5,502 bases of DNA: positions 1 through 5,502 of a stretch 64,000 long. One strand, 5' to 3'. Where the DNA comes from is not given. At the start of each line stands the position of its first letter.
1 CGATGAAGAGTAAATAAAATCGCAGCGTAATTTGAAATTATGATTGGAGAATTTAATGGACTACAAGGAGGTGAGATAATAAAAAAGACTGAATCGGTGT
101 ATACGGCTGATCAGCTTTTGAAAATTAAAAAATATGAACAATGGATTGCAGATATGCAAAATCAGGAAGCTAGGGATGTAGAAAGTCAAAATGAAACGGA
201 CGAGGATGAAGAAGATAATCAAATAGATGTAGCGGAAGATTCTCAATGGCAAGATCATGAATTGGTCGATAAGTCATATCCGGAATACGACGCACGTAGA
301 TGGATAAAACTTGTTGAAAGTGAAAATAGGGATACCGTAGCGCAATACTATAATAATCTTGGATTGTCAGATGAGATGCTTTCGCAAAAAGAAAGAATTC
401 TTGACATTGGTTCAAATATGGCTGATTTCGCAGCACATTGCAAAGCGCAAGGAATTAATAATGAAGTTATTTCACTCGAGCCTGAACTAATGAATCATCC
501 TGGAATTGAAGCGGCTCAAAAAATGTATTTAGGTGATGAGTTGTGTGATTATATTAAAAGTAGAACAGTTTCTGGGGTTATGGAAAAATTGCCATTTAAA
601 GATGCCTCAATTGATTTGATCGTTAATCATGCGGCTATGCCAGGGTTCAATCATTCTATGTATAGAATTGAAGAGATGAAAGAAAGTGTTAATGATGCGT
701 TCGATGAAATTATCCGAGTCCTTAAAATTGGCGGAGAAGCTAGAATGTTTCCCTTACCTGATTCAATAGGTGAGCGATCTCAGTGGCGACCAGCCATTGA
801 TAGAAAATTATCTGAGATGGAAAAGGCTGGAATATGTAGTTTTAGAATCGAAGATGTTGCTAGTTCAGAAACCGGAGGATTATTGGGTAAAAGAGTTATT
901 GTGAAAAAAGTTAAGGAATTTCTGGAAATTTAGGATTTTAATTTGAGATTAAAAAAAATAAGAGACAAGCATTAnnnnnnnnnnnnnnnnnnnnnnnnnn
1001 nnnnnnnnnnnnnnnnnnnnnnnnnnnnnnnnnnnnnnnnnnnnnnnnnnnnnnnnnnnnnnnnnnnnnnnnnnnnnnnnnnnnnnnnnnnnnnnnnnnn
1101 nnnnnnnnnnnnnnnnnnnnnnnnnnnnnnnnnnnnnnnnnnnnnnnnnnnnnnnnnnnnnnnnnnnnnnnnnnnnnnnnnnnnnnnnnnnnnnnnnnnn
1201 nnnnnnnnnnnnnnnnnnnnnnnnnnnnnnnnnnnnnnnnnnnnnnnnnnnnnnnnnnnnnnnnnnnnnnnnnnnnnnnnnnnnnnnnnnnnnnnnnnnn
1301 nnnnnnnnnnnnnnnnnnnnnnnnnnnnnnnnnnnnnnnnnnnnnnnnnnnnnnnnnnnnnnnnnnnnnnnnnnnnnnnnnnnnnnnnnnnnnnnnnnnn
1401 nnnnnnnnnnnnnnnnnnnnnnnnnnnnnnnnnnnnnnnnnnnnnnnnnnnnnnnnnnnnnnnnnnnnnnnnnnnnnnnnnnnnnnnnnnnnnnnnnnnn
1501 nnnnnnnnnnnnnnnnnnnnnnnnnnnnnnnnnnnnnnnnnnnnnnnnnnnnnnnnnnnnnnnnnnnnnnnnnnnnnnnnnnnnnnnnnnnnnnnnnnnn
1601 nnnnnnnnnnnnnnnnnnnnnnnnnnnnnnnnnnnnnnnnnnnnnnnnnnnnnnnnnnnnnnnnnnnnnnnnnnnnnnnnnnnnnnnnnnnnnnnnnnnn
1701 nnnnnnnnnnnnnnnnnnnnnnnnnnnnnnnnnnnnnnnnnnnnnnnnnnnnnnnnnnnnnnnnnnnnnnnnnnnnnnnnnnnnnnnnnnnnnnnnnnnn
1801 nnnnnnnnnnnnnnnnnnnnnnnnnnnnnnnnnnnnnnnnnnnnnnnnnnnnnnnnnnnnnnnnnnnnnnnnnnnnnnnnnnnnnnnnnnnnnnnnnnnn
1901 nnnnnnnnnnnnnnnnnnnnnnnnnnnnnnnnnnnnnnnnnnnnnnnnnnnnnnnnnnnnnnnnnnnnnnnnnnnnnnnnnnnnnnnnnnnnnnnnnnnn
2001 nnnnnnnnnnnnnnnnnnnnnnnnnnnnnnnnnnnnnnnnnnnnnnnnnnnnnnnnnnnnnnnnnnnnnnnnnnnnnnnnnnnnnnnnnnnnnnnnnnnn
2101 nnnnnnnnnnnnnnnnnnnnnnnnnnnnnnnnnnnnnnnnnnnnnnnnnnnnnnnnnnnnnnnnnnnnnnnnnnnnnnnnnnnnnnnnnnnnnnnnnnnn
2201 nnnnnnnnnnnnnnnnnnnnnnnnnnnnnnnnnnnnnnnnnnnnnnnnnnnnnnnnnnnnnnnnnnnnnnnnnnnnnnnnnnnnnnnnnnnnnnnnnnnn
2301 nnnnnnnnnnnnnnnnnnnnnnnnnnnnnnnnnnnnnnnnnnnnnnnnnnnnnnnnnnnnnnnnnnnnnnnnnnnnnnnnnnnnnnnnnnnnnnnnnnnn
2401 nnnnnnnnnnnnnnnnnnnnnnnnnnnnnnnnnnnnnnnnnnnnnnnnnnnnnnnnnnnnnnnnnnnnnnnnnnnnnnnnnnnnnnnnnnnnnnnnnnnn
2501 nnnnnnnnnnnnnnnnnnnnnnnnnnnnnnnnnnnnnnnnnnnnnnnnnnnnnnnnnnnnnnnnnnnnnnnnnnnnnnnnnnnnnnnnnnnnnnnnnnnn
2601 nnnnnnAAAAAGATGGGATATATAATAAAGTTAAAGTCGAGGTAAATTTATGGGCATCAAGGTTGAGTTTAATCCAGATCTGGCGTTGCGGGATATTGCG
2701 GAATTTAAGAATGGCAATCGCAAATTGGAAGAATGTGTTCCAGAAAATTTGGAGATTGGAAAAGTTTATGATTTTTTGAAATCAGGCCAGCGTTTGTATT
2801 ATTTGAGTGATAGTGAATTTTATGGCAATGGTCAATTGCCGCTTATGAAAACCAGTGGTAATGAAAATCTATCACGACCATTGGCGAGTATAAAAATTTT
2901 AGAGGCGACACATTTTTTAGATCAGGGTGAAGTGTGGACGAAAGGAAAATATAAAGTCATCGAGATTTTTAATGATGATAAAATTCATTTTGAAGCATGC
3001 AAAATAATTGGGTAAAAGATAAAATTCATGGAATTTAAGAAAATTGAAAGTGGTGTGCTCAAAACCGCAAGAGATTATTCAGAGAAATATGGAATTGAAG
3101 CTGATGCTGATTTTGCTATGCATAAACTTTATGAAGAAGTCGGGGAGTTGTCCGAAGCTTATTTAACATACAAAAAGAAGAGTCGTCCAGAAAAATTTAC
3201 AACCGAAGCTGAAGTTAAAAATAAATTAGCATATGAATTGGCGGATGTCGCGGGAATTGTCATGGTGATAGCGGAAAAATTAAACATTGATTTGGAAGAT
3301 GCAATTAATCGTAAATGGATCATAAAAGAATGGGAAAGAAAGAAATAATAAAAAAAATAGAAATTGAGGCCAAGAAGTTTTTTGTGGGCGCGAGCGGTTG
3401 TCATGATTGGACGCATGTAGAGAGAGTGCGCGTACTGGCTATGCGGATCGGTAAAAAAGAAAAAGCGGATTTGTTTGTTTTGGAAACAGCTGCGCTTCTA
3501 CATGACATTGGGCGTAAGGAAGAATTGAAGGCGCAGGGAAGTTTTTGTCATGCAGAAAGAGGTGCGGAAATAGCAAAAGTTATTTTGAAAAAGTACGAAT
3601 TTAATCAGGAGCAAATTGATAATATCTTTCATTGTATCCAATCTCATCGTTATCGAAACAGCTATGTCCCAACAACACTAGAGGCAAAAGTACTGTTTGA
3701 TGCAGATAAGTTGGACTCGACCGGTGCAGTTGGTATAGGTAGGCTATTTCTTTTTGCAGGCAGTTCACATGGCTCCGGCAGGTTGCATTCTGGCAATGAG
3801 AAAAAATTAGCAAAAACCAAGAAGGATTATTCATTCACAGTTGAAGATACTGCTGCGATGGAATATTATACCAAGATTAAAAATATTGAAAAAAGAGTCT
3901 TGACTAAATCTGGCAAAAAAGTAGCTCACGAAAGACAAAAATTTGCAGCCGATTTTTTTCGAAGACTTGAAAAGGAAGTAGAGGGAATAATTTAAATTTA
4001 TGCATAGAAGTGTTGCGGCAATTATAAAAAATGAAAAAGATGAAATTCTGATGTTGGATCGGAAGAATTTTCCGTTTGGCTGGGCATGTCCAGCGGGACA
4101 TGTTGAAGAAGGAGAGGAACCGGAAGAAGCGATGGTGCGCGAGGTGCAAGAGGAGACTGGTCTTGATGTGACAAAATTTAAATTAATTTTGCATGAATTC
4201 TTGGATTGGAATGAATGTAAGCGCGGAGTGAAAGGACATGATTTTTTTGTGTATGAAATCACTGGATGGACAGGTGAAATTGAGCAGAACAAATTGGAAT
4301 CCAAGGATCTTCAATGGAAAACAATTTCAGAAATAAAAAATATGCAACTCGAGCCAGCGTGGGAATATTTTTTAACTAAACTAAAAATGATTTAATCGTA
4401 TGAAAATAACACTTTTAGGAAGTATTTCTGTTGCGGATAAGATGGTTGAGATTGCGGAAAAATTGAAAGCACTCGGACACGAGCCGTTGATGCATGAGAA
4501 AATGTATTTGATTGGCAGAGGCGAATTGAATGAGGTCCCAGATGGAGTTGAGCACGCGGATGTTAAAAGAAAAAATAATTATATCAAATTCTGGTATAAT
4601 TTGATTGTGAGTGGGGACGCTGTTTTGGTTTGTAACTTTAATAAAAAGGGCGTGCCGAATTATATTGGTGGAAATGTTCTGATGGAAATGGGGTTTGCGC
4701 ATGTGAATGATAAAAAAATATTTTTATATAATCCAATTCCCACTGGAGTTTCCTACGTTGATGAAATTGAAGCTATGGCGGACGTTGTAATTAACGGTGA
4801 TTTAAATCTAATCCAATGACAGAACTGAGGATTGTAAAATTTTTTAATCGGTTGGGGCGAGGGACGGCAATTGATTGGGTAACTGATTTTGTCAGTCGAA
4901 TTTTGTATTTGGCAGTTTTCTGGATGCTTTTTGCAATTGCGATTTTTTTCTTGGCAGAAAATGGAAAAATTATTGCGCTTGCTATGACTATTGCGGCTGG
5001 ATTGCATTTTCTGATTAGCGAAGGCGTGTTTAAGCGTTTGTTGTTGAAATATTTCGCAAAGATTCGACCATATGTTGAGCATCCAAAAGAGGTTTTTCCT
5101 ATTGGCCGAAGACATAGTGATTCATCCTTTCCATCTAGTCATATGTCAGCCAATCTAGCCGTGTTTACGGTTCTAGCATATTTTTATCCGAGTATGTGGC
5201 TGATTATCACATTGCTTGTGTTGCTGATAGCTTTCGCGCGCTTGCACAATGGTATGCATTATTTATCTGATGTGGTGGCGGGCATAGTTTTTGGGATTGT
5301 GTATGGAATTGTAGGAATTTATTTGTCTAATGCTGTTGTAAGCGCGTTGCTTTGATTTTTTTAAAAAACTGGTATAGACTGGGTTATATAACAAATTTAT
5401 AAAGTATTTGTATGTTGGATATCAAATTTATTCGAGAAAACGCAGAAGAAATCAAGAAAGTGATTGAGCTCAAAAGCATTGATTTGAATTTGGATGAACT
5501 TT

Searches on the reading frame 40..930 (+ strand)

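Call 23: search_protein_families(library=pfam, proteins=[window:40-930:+], max_evalue=0.00001)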
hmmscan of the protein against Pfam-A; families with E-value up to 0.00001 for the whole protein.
window:40-930:+ (297 aa): 1 family
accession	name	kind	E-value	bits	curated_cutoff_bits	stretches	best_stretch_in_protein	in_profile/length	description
PF08241.18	Methyltransf_11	-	1.1e-06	29.7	21.2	1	121-233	1-92/95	Methyltransferase domain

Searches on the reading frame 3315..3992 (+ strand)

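Call 23: search_protein_families(library=pfam, proteins=[window:3315-3992:+], max_evalue=0.00001)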
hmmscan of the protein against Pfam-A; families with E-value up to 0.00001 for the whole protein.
window:3315-3992:+ (226 aa): 1 family
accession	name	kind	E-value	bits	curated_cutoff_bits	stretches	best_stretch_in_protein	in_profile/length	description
PF01966.28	HD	-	1.6e-13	51.4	22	1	32-134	2-114/116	HD domain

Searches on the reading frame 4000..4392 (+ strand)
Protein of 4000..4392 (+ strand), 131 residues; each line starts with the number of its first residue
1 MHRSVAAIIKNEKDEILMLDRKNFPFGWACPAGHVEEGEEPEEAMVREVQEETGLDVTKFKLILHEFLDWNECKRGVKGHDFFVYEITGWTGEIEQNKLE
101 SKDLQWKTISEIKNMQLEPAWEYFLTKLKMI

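Call 23: search_protein_families(library=pfam, proteins=[window:4000-4392:+], max_evalue=0.00001)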
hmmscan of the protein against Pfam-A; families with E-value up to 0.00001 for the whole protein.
window:4000-4392:+ (131 aa): 1 family
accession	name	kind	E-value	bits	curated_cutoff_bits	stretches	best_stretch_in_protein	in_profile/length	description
PF00293.34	NUDIX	-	1.8e-21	77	21.1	1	2-118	3-124/134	NUDIX domain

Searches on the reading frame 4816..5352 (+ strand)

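Call 23: search_protein_families(library=pfam, proteins=[window:4816-5352:+], max_evalue=0.00001)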
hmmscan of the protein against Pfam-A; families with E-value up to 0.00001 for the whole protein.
window:4816-5352:+ (179 aa): 2 families
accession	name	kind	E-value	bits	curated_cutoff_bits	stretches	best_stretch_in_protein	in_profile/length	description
PF01569.27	PAP2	-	1.6e-15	57.5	27.2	1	69-171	12-125/130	PAP2 superfamily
PF14378.12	PAP2_3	-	2.7e-09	37.6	27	1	103-162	125-186/190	PAP2 superfamily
